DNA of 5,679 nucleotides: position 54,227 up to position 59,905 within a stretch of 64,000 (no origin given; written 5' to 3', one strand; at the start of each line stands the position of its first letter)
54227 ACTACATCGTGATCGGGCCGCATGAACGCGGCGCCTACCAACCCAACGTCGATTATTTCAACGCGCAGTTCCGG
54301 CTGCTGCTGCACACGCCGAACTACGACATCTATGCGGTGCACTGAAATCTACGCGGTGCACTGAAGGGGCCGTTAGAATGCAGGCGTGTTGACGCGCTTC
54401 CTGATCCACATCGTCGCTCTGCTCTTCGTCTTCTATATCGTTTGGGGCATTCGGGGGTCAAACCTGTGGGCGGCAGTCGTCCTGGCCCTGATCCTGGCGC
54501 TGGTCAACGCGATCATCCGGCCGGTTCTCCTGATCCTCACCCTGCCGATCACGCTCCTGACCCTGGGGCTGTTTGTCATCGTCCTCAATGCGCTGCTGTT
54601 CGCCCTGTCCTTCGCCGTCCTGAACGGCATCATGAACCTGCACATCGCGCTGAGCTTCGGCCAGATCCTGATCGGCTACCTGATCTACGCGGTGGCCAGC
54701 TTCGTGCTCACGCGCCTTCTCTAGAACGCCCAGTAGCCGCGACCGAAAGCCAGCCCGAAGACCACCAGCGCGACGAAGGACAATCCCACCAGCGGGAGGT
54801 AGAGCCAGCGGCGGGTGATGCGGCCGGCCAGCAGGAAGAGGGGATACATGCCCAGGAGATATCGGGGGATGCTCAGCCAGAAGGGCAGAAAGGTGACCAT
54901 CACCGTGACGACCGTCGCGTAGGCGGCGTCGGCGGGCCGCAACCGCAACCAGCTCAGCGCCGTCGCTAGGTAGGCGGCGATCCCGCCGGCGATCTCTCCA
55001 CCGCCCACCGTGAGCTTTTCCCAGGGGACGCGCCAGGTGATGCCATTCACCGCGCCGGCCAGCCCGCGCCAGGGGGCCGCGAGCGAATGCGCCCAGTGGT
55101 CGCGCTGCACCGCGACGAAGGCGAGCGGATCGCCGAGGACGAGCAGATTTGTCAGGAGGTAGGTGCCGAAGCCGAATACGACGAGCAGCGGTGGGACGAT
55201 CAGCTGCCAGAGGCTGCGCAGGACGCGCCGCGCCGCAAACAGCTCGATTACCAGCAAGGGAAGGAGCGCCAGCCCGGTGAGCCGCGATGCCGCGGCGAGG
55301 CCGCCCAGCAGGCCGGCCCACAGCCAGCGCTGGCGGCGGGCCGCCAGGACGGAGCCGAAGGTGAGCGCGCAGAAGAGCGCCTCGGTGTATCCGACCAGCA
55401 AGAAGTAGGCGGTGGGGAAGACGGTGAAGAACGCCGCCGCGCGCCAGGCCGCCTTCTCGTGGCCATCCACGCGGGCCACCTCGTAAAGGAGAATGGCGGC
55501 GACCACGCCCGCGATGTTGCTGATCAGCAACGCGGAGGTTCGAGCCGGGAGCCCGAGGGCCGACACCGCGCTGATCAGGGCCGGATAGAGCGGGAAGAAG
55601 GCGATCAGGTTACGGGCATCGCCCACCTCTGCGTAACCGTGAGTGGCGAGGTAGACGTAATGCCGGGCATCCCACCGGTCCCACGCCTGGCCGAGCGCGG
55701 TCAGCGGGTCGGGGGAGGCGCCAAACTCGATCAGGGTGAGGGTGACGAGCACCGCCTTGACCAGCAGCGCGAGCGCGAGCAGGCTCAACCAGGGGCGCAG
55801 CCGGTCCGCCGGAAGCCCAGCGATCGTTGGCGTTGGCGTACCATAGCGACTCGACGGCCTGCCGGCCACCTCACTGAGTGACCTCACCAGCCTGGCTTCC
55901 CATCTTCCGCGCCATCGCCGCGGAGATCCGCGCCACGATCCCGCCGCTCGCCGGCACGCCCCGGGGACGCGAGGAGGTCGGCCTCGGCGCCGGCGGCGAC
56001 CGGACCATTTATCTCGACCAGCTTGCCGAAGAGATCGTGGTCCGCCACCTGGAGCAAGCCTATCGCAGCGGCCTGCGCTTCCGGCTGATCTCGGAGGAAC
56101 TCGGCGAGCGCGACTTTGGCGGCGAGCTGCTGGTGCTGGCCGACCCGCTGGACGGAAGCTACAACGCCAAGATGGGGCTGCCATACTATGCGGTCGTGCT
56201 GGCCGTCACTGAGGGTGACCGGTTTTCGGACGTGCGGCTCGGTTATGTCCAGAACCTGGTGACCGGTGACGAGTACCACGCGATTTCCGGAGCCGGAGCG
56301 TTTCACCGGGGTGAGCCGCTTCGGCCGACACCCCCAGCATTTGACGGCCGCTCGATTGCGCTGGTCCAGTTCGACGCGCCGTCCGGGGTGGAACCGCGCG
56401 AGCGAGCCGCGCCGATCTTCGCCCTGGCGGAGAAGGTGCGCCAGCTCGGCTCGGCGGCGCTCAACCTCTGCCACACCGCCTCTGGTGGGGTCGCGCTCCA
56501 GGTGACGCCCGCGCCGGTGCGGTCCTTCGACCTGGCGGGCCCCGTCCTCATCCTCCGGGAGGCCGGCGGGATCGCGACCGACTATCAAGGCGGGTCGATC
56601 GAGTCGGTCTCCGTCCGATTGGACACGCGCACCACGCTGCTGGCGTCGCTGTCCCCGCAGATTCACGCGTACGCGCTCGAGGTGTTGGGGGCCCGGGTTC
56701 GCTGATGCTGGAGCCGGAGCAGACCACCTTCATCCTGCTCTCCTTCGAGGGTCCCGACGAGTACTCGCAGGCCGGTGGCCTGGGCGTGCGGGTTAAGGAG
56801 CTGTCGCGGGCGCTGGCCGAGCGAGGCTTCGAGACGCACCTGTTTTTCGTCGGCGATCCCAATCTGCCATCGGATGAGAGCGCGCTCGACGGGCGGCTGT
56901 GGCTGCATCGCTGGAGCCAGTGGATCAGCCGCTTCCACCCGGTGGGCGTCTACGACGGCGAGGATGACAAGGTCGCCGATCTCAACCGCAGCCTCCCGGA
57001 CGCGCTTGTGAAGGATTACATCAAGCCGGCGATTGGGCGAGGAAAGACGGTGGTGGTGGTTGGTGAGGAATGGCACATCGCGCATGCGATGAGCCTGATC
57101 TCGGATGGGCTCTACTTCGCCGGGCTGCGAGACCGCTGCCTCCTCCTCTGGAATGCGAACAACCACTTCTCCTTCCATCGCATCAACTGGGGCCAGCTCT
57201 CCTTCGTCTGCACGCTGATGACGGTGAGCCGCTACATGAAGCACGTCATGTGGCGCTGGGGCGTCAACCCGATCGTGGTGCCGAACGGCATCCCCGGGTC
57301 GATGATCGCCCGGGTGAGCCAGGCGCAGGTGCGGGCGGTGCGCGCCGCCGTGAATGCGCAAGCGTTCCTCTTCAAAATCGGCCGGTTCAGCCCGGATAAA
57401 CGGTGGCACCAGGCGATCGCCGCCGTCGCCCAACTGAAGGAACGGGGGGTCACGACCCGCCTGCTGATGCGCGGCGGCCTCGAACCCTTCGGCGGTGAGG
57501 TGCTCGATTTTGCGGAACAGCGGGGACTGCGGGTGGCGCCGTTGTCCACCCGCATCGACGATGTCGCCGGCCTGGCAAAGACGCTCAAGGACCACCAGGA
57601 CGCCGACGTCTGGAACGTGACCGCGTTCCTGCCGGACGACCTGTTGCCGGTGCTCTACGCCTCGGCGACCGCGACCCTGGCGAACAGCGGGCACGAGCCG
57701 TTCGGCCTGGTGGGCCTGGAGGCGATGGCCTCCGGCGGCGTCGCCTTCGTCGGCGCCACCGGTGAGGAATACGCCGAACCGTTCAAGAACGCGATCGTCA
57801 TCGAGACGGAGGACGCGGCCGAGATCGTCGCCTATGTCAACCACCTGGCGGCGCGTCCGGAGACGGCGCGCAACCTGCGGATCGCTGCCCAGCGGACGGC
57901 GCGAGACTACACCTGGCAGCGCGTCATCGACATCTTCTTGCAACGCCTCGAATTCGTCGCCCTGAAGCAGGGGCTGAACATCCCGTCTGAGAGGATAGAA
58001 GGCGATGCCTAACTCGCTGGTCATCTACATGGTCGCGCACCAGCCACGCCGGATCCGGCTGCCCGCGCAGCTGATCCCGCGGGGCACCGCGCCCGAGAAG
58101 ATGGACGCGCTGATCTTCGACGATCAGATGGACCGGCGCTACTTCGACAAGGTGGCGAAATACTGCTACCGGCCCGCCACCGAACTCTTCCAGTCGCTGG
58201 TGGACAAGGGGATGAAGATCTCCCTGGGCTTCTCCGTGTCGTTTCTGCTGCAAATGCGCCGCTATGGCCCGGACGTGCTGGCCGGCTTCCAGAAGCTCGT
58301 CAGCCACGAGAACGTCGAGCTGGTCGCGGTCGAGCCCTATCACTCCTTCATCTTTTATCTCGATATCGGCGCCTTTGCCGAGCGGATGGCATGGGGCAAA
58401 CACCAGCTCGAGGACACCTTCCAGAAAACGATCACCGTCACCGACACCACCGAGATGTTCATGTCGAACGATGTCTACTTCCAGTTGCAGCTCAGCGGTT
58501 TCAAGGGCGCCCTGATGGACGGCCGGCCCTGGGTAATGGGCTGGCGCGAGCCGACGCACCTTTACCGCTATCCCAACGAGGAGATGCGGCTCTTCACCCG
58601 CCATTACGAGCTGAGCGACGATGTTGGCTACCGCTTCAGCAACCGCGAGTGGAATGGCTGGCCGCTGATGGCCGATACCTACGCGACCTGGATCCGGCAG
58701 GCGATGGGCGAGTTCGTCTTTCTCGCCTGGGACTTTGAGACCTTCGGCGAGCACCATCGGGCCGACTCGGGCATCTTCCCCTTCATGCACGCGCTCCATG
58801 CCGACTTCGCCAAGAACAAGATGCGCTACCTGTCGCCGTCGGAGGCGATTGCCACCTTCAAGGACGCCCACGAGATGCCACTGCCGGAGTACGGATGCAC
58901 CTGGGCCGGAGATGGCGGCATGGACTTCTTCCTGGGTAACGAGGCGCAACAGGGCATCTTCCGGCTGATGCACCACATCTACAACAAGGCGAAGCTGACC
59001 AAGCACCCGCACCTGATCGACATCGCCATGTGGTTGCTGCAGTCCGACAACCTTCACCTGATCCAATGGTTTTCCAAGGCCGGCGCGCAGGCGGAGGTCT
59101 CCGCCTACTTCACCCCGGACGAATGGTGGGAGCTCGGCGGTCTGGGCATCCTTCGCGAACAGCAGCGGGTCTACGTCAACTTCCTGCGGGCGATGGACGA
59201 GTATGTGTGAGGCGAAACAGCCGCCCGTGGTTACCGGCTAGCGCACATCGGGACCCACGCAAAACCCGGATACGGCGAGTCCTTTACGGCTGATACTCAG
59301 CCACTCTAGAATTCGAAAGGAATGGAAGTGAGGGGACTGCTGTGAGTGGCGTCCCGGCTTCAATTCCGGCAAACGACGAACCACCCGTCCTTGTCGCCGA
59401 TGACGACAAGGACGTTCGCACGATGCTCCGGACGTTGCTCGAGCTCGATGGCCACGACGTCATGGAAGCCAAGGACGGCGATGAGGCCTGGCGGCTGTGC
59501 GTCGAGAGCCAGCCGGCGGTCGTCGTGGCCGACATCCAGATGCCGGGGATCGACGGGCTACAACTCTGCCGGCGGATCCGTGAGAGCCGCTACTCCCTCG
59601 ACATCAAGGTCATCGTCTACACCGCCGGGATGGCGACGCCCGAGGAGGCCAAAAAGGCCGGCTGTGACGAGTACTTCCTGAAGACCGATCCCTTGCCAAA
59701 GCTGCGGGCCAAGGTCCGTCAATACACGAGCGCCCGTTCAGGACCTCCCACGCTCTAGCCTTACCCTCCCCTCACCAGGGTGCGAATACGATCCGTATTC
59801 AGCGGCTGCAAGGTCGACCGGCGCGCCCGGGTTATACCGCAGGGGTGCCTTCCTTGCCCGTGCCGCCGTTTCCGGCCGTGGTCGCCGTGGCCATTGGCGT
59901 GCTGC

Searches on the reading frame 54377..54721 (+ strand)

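Call 28: search_protein_families(library=pfam, proteins=[window:54377-54721:+], max_evalue=0.00001)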
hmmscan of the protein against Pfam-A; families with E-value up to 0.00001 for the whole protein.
window:54377-54721:+ (115 aa): 1 family
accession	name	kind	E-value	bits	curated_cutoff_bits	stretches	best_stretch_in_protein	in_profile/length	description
PF04020.18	Phage_holin_4_2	-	1.2e-18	68.1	28.8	1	3-110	2-105/105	Mycobacterial 4 TMS phage holin, superfamily IV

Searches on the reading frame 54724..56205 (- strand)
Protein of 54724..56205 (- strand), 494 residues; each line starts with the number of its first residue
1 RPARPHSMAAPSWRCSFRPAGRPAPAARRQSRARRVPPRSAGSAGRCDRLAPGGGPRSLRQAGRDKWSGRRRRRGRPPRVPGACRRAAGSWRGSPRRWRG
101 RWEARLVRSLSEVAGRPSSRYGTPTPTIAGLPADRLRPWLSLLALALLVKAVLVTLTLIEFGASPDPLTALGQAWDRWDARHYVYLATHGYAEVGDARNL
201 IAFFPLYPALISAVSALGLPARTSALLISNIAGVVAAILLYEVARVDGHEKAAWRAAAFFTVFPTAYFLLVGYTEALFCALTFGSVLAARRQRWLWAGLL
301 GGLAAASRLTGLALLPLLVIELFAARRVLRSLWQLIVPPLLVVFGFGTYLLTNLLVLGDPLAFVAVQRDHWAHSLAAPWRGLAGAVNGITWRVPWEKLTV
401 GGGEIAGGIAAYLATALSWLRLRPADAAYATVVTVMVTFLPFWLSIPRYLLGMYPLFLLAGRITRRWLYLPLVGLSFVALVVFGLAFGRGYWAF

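Call 28: search_protein_families(library=pfam, proteins=[window:54724-56205:-], max_evalue=0.00001)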
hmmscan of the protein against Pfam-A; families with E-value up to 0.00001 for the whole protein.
window:54724-56205:- (494 aa): 2 families
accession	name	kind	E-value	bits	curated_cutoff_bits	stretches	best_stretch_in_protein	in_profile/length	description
PF04188.19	Mannosyl_trans2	-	8.2e-08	32.4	22.4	1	177-321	60-212/443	Mannosyltransferase (PIG-V)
PF13231.12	PMT_2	-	1.2e-06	29.3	26.1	1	205-336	4-145/160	Dolichyl-phosphate-mannose-protein mannosyltransferase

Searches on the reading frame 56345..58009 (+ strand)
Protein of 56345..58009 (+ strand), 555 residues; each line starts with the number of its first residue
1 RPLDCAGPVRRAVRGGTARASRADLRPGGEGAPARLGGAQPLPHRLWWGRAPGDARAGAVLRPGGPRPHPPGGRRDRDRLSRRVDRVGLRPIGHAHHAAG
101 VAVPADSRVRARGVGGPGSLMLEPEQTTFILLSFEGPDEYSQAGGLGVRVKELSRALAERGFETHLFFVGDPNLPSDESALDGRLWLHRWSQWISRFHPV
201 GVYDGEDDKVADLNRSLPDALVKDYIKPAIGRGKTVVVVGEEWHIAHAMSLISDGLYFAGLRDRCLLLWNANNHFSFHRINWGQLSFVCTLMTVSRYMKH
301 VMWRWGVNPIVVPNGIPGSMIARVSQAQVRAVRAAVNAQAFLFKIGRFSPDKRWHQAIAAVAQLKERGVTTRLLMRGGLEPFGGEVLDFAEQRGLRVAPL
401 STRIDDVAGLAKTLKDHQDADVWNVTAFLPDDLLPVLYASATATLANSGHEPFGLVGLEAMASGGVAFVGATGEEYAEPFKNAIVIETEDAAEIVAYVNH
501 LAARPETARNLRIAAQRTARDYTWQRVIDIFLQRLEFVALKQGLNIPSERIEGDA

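Call 28: search_protein_families(library=pfam, proteins=[window:56345-58009:+], max_evalue=0.00001)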
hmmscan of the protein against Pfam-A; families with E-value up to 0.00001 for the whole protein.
window:56345-58009:+ (555 aa): 3 families
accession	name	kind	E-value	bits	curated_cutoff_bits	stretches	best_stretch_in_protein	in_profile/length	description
PF00534.26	Glycos_transf_1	-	1.1e-16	61.3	26.4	1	332-517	8-171/172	Glycosyl transferases group 1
PF13692.12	Glyco_trans_1_4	-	5.4e-08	33.6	27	1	345-502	7-140/142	Glycosyl transferases group 1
PF13439.12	Glyco_transf_4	-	7.4e-07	29.8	28.5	1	144-316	2-166/170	Glycosyltransferase Family 4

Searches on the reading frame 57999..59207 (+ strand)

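Call 28: search_protein_families(library=pfam, proteins=[window:57999-59207:+], max_evalue=0.00001)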
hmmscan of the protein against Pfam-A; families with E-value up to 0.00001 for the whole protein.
window:57999-59207:+ (403 aa): 1 family
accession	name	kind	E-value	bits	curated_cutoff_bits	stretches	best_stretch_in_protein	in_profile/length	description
PF03065.20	Glyco_hydro_57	-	4.2e-42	144.9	21.2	1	12-295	5-290/291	Glycosyl hydrolase family 57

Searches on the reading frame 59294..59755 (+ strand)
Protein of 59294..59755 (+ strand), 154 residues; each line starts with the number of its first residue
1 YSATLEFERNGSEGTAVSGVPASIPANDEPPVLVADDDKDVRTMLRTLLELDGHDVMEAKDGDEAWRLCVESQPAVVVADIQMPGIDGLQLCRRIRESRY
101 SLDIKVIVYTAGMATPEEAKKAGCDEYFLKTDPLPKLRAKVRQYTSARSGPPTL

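Call 28: search_protein_families(library=pfam, proteins=[window:59294-59755:+], max_evalue=0.00001)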
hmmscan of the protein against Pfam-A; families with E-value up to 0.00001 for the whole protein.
window:59294-59755:+ (154 aa): 1 family
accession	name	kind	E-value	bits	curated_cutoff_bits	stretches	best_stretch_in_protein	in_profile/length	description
PF00072.30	Response_reg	-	9.1e-24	84.2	30.2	1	32-141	1-110/111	Response regulator receiver domain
